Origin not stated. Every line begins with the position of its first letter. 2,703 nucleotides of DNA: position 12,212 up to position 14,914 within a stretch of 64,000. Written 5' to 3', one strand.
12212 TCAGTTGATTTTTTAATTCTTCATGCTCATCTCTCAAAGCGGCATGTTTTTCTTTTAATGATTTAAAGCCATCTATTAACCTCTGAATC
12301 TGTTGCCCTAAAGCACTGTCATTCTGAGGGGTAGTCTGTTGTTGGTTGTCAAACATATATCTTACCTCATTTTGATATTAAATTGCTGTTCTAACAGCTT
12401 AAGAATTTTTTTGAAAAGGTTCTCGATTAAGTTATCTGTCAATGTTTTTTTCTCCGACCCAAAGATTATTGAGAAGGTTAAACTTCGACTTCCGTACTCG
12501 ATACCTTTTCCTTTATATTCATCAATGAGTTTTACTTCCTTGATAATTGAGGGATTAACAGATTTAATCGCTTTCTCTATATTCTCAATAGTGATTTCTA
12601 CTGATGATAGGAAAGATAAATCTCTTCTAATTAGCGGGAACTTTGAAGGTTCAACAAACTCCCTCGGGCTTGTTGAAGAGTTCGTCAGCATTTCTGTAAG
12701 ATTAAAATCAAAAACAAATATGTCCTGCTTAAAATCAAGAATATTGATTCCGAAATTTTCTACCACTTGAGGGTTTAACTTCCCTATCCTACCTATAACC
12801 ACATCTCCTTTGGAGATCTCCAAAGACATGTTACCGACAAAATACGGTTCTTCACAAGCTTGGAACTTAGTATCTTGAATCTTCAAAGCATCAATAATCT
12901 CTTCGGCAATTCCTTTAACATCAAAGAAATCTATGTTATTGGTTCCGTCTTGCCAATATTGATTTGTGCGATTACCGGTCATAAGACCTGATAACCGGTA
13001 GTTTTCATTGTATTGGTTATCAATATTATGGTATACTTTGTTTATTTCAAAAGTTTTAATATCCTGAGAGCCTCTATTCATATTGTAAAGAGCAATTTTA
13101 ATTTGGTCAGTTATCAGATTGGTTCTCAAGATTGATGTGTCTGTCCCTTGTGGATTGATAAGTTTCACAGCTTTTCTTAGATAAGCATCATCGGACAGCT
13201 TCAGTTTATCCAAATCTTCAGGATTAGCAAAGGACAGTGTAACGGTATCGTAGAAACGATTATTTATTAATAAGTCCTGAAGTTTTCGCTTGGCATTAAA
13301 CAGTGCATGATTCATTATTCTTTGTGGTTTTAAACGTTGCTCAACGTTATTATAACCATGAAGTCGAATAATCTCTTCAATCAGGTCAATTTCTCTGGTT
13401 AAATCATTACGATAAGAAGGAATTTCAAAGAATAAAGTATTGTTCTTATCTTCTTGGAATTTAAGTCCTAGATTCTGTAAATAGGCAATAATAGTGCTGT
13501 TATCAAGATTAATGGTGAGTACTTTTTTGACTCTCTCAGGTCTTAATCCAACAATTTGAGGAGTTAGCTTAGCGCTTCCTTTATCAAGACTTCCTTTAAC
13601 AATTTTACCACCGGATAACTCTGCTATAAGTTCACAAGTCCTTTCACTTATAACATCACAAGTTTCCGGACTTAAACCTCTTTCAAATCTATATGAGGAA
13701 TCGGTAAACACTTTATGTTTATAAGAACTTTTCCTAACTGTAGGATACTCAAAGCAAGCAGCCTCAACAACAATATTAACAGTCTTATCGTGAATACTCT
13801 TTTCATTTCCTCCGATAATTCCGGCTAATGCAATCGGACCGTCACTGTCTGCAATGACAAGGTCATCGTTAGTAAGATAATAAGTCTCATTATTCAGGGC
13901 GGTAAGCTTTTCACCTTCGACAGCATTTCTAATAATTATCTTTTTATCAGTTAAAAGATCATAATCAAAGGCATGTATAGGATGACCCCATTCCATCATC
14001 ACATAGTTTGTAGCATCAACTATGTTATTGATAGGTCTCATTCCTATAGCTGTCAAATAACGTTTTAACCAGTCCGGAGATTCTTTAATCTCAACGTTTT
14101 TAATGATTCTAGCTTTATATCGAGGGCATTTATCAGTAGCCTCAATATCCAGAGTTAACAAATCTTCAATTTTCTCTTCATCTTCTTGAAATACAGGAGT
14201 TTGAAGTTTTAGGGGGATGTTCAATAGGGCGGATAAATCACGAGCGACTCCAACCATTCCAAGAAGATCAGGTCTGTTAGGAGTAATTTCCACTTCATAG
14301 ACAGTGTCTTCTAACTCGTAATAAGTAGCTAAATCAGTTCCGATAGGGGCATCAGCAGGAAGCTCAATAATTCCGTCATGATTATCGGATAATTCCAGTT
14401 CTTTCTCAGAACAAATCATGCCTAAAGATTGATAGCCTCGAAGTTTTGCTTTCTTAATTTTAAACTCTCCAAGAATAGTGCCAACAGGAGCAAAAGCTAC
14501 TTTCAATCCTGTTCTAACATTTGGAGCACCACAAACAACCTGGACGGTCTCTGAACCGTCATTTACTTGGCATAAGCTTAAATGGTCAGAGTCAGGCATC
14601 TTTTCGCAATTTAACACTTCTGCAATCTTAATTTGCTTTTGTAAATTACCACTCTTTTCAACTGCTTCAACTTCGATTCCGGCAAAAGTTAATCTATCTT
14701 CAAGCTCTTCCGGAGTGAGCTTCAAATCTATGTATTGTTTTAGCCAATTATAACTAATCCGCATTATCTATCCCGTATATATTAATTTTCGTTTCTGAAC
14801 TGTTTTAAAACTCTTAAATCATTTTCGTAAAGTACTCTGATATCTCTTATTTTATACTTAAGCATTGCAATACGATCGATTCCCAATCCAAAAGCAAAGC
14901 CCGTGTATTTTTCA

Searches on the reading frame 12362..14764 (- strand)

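Call 67: search_protein_families(library=pfam, proteins=[window:12362-14764:-], max_evalue=0.0001)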
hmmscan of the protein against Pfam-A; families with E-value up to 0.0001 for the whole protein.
window:12362-14764:- (800 aa): 6 families
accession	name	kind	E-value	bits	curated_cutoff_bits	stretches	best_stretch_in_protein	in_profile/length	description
PF03483.22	B3_4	-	1.9e-63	213.6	29.3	1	212-385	1-174/174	B3/4 domain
PF17759.6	tRNA_synthFbeta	-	1.1e-48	165.9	22.4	1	489-688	19-213/214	Phenylalanyl tRNA synthetase beta chain CLM domain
PF03147.19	FDX-ACB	-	6.1e-25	87.9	31.1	1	707-800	1-94/94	Ferredoxin-fold anticodon binding domain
PF03484.21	B5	-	2.2e-23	82.7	28.6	1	407-471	3-67/67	tRNA synthetase B5 domain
PF01588.26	tRNA_bind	-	1.8e-22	79.7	27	1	45-143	1-95/96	Putative tRNA binding domain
PF18262.7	PhetRS_B1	-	3.3e-06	27.7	26.8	0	146-178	46-78/83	Phe-tRNA synthetase beta subunit B1 domain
